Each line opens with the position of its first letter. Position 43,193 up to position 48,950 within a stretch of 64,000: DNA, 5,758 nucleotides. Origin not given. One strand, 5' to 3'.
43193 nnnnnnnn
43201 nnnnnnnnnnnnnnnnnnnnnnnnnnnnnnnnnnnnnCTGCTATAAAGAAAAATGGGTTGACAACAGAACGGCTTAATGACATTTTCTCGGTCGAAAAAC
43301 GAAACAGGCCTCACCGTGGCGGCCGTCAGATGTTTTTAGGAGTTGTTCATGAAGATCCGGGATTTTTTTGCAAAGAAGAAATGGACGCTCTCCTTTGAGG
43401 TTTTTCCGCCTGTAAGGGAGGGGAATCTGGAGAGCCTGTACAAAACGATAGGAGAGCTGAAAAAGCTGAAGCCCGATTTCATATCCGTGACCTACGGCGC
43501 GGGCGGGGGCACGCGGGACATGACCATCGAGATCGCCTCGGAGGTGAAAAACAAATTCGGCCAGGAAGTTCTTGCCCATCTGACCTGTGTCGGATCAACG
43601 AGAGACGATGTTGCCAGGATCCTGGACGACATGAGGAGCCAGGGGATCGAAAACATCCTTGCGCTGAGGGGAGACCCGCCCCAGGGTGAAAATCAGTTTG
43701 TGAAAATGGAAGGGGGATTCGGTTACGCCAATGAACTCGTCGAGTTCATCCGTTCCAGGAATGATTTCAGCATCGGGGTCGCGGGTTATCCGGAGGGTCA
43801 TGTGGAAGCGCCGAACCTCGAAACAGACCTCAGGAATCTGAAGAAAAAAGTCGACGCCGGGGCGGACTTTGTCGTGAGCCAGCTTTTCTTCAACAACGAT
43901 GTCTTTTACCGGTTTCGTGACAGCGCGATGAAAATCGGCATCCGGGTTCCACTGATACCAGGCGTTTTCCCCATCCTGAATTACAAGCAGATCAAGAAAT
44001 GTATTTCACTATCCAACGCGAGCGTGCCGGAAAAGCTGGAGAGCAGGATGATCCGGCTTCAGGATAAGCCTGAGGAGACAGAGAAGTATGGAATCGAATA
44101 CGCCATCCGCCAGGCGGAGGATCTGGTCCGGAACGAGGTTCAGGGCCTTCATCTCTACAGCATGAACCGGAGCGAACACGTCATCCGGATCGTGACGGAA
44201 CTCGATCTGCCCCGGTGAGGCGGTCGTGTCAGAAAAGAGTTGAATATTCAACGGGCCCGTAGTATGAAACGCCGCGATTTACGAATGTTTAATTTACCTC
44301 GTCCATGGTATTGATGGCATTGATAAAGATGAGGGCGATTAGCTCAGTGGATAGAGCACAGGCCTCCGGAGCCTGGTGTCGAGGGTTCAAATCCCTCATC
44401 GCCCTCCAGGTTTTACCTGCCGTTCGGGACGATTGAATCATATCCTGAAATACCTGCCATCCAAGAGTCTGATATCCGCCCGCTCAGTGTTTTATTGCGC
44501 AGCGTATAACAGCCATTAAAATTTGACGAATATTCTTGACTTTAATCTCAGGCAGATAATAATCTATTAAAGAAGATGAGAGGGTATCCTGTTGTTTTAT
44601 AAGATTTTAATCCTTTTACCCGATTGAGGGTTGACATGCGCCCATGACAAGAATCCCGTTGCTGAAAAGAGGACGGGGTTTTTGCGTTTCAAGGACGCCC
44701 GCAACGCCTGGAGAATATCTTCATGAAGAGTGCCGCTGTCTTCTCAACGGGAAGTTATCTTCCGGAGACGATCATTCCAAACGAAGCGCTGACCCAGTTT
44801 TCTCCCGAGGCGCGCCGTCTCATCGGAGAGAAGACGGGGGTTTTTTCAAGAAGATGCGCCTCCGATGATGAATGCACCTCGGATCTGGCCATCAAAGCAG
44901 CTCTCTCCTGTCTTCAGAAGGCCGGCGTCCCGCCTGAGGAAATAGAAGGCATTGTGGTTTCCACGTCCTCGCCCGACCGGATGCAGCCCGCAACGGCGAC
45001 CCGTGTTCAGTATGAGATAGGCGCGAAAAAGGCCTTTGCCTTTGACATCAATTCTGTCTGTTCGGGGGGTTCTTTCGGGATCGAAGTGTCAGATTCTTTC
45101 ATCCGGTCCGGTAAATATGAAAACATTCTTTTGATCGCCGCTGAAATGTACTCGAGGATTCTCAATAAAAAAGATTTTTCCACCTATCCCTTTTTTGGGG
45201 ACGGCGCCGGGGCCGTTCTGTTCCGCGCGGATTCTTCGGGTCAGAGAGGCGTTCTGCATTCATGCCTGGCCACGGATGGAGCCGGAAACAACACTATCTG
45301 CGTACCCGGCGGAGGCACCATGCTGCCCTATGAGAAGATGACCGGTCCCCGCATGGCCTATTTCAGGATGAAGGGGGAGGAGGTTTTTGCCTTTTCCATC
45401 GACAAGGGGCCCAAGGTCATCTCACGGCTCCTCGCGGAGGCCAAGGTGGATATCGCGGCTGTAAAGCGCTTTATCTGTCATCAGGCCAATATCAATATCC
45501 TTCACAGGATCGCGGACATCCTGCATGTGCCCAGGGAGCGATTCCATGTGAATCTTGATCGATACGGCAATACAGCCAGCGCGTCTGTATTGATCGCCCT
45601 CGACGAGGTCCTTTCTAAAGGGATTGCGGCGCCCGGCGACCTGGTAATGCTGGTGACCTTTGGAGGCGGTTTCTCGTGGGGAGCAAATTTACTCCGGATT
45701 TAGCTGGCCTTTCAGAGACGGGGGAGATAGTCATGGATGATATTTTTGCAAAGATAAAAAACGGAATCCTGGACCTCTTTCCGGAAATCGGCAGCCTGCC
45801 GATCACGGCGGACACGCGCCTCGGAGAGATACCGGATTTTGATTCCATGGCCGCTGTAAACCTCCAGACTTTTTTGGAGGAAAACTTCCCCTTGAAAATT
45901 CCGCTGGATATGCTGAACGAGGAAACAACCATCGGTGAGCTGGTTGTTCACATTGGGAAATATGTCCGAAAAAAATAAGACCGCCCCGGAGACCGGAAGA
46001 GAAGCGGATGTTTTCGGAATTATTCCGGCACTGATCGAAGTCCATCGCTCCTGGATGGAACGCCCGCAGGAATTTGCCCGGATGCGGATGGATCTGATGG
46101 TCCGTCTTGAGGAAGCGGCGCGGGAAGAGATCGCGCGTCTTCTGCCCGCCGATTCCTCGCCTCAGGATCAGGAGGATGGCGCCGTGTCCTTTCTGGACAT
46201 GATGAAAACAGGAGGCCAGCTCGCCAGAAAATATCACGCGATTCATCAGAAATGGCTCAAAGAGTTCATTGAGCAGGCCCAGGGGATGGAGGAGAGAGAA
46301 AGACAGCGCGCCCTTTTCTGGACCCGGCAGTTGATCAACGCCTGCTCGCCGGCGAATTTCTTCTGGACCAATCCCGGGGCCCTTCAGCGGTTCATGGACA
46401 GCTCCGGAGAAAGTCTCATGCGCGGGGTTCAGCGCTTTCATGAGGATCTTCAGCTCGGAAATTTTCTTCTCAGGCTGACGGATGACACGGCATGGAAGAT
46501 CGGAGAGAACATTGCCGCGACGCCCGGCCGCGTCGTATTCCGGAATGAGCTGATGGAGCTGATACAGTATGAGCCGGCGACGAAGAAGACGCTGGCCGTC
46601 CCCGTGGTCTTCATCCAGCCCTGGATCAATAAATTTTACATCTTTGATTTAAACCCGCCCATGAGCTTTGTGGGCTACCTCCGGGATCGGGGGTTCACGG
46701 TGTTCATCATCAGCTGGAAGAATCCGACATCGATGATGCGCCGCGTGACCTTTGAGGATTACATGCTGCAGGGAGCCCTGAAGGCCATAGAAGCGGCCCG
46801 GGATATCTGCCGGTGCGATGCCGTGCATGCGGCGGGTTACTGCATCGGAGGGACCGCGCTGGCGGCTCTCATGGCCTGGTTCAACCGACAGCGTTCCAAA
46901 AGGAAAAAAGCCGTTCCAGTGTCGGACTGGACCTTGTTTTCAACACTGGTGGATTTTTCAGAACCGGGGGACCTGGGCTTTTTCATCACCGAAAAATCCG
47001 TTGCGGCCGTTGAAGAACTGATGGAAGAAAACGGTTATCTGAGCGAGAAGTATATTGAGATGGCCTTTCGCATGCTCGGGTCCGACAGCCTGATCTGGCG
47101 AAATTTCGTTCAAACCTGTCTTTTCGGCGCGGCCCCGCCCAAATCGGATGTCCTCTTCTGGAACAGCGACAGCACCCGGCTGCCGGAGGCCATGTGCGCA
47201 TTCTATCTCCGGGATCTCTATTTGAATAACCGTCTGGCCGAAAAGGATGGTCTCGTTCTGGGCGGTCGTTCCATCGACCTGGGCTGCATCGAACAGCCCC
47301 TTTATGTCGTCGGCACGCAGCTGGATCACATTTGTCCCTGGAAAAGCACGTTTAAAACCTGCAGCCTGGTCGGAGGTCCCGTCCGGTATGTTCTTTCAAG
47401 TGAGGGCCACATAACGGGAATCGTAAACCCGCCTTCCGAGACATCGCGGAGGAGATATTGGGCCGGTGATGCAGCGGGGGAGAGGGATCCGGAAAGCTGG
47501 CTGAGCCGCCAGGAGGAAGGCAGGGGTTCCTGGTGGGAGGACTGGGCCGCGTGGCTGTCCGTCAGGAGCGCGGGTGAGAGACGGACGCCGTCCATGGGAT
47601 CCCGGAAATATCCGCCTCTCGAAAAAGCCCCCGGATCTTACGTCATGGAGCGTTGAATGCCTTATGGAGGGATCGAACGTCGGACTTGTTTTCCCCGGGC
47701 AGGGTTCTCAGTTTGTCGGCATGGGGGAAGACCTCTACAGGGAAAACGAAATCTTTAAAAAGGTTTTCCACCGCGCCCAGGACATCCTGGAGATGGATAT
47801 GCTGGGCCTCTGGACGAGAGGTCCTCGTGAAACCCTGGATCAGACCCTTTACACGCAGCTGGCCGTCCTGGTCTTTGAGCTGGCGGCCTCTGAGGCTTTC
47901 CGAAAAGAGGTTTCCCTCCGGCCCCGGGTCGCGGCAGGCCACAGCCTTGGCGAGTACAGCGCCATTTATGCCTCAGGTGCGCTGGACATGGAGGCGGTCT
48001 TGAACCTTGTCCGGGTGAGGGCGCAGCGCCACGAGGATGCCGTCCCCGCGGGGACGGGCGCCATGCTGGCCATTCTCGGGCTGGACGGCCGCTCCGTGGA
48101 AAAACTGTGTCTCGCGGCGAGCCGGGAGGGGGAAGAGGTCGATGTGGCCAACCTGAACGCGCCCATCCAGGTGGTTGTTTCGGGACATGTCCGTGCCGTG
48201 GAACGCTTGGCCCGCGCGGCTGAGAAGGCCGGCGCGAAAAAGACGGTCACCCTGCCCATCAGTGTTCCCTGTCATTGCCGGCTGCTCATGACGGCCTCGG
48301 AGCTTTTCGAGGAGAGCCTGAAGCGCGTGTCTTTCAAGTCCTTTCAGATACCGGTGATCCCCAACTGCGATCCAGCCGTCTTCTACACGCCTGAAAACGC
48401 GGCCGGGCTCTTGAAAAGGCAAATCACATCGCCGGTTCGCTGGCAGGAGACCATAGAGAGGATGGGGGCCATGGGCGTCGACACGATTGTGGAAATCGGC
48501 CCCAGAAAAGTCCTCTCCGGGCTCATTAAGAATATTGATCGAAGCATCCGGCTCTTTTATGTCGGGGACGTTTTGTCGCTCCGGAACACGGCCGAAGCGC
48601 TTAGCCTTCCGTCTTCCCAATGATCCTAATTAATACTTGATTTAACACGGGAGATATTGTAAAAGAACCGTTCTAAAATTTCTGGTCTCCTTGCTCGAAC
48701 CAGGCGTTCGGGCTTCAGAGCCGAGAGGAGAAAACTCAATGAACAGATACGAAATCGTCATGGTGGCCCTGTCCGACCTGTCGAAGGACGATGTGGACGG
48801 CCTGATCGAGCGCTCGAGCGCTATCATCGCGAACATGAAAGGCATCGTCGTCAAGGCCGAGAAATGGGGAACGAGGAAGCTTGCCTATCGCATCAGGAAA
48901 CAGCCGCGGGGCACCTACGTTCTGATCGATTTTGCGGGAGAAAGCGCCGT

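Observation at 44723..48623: PHA synthase embedded in a dedicated FabH-ACP-PhaC-FabD operon with no phaA/phaB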

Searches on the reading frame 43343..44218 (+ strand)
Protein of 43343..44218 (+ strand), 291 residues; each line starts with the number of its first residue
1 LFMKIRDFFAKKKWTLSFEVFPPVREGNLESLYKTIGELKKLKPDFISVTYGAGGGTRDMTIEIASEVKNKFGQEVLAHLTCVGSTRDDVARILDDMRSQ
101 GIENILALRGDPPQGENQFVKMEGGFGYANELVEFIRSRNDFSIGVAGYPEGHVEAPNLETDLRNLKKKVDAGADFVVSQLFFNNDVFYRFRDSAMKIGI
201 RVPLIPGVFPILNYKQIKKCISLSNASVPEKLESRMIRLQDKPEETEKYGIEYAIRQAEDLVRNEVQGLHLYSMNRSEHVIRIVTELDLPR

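Call 4: search_protein_families(library=pfam, proteins=[window:43343-44218:+])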
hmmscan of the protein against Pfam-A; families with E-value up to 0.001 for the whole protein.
window:43343-44218:+ (291 aa): 1 family
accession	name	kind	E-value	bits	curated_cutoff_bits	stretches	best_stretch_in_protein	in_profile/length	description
PF02219.23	MTHFR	-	8.3e-95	317.9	24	1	4-287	1-286/287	Methylenetetrahydrofolate reductase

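Call 5: search_protein_families(library=ncbifam, proteins=[window:43343-44218:+])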
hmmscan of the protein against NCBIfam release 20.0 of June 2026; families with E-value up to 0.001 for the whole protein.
window:43343-44218:+ (291 aa): 4 families
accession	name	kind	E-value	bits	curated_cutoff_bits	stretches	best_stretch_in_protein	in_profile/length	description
TIGR00676.1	fadh2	equivalog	3.8e-104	347.9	293.7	1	16-287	1-274/275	methylenetetrahydrofolate reductase [NAD(P)H]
TIGR00677.1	fadh2_euk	equivalog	2.2e-83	279.8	310.05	1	16-289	2-277/281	methylenetetrahydrofolate reductase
NF006950.0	PRK09432.1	equivalog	1.8e-70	237.5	382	1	13-287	22-290/296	methylenetetrahydrofolate reductase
NF006396.0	PRK08645.1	equivalog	6.8e-23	80.6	453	1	10-286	319-601/611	bifunctional homocysteine S-methyltransferase/methylenetetrahydrofolate reductase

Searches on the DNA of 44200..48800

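Call 82: search_rna_families(source=window, start=44200, end=48800, threshold=evalue, max_evalue=0.1)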
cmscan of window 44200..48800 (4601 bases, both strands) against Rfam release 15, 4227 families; matches with E-value up to 0.1: 1.
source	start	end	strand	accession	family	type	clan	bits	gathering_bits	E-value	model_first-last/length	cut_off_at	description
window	44333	44405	+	RF00005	tRNA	Gene; tRNA;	CL00001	69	29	4.2e-14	1-71/71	no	tRNA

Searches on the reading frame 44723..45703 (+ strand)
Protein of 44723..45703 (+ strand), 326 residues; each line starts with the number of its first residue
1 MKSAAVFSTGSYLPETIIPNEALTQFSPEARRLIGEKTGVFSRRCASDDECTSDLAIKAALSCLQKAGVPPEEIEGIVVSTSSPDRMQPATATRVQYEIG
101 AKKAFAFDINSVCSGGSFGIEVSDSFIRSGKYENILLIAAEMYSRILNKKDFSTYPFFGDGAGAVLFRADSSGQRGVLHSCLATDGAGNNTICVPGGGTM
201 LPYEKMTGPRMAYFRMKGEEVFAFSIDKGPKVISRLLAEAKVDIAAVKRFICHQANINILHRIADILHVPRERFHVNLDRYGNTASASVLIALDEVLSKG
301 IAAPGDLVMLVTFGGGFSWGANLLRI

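Call 4: search_protein_families(library=pfam, proteins=[window:44723-45703:+])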
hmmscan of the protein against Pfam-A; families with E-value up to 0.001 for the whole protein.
window:44723-45703:+ (326 aa): 3 families
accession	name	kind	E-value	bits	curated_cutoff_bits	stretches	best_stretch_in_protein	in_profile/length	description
PF08541.16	ACP_syn_III_C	-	1.2e-29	102.7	26.6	1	237-326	1-90/90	3-Oxoacyl-[acyl-carrier-protein (ACP)] synthase III C terminal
PF08545.16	ACP_syn_III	-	1.2e-22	80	24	1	107-186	1-80/80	3-Oxoacyl-[acyl-carrier-protein (ACP)] synthase III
PF00108.29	Thiolase_N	-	3.4e-09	36.9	26.4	1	41-145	12-117/260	Thiolase, N-terminal domain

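Call 5: search_protein_families(library=ncbifam, proteins=[window:44723-45703:+])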
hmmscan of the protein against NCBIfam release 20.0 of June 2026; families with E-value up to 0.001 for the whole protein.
window:44723-45703:+ (326 aa): 17 families
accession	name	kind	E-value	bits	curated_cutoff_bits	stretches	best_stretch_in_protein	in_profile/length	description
NF006829.0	PRK09352.1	subfamily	5.9e-94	314.7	249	1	2-326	3-321/322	beta-ketoacyl-ACP synthase 3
TIGR00747.1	fabH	subfamily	3.8e-82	275.9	292.1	1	3-325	2-321/322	beta-ketoacyl-ACP synthase III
NF004623.0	PRK05963.1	equivalog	9.6e-57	192.7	437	1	2-325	4-327/328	beta-ketoacyl-ACP synthase III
NF005541.0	PRK07204.1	equivalog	2.8e-46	158.4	402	1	3-324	4-327/329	beta-ketoacyl-ACP synthase III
NF005308.0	PRK06840.1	equivalog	5.8e-43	147.2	315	1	4-325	5-334/339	3-oxoacyl-ACP synthase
NF005703.0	PRK07515.1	equivalog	9.3e-43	146.5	304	1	46-325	90-371/373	beta-ketoacyl-ACP synthase III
NF009519.0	PRK12880.1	equivalog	1.6e-26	93.5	436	1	39-324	47-336/353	beta-ketoacyl-ACP synthase III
NF006720.0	PRK09258.1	equivalog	6.4e-26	91.5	285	1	34-317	43-329/338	3-oxoacyl-ACP synthase III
NF003274.0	PRK04262.1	equivalog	2.2e-24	86.1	244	2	4-142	3-142/347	hydroxymethylglutaryl-CoA synthase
NF005293.2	PRK06816.1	subfamily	3.4e-17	62.6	450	2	10-153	7-162/378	StlD/DarB family beta-ketosynthase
TIGR00748.1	HMG_CoA_syn_Arc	equivalog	2.3e-14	53.4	353.35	2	5-141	3-140/345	hydroxymethylglutaryl-CoA synthase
NF053539.1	resorcinol_DarB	exception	7.7e-14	51.6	550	2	226-324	270-374/377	dialkylresorcinol biosynthesis protein DarB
NF042429.2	DHPHCoAsyn_DpgA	equivalog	4e-08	32.6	425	1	52-323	70-347/350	3,5-dihydroxyphenylacetyl-CoA synthase DpgA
TIGR01930.1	AcCoA-C-Actrans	subfamily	1.8e-05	23.9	240.55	1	52-147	21-117/385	acetyl-CoA C-acyltransferase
NF004720.0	PRK06064.1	subfamily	5.4e-05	22.1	420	1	48-147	18-119/389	thiolase domain-containing protein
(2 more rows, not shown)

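Call 33: search_solved_structures(query=window:44723-45703:+, max_evalue=1e-20)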
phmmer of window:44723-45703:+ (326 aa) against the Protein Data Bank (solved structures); distinct sequences matched with E-value up to 1e-20: 45.
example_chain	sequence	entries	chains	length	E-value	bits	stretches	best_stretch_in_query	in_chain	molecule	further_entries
2ebd_A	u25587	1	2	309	8.3e-60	206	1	5-325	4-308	3-oxoacyl-[acyl-carrier-protein] synthase 3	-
4dfe_A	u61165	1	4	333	9.2e-60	205.9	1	5-325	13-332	3-oxoacyl-[acyl-carrier-protein] synthase 3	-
5bqs_A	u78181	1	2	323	3.4e-57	197.5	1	6-325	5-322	3-oxoacyl-[acyl-carrier-protein] synthase 3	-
4ryb_A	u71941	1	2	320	2.9e-54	187.8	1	2-325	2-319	3-oxoacyl-[acyl-carrier-protein] synthase 3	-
1zow_A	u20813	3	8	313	1.1e-53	185.9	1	8-324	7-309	3-oxoacyl-[acyl-carrier-protein] synthase III | 3-oxoacyl-[acyl-carrier-protein] synthase 3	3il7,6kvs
8vd9_A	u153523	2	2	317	2.6e-53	184.7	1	2-325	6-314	Beta-ketoacyl-[acyl-carrier-protein] synthase III 1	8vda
4ylt_A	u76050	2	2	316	1.5e-52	182.2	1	6-325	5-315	3-oxoacyl-[acyl-carrier-protein] synthase 3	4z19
3il6_A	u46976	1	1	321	6.5e-52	180.1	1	4-325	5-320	3-oxoacyl-[acyl-carrier-protein] synthase 3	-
3il5_A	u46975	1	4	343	1.2e-51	179.2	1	4-325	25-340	3-oxoacyl-[acyl-carrier-protein] synthase 3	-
3il3_A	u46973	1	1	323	1.5e-51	178.9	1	4-325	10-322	3-oxoacyl-[acyl-carrier-protein] synthase 3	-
6x7r_A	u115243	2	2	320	1.7e-51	178.8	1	6-325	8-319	3-oxoacyl-[acyl-carrier-protein] synthase 3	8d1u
1hn9_A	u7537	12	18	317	1.7e-51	178.8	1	6-325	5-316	BETA-KETOACYL-ACYL CARRIER PROTEIN SYNTHASE III | 3-oxoacyl-[acyl-carrier-protein] synthase III | 3-oxoacyl-[acyl-carrier-protein] synthase 3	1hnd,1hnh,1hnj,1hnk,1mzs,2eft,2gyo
9ka2_A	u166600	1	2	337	2e-51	178.5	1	6-325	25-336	Beta-ketoacyl-[acyl-carrier-protein] synthase III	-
3il9_A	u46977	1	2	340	2.1e-51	178.4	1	6-325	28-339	3-oxoacyl-[acyl-carrier-protein] synthase 3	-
3il4_A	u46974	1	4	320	4.3e-51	177.4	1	4-325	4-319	3-oxoacyl-[acyl-carrier-protein] synthase 3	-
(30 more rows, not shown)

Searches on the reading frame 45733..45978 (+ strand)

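Call 4: search_protein_families(library=pfam, proteins=[window:45733-45978:+])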
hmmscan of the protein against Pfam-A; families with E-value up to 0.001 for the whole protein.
window:45733-45978:+ (81 aa): 1 family
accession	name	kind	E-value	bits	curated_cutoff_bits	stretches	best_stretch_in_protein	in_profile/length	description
PF00550.31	PP-binding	-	2.1e-05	25.1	20.8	1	24-73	18-66/67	Phosphopantetheine attachment site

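Call 5: search_protein_families(library=ncbifam, proteins=[window:45733-45978:+])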
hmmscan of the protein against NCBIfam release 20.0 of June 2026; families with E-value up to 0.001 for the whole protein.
window:45733-45978:+ (81 aa): 3 families
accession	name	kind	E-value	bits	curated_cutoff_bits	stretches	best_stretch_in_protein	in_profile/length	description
NF002150.0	PRK00982.1-4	subfamily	4.2e-06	26.9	66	1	2-76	4-77/80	acyl carrier protein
NF003757.0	PRK05350.1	equivalog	0.00027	21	65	1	2-79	5-81/83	acyl carrier protein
TIGR00517.1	acyl_carrier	equivalog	0.00069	19.4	70.45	1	2-75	2-74/77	acyl carrier protein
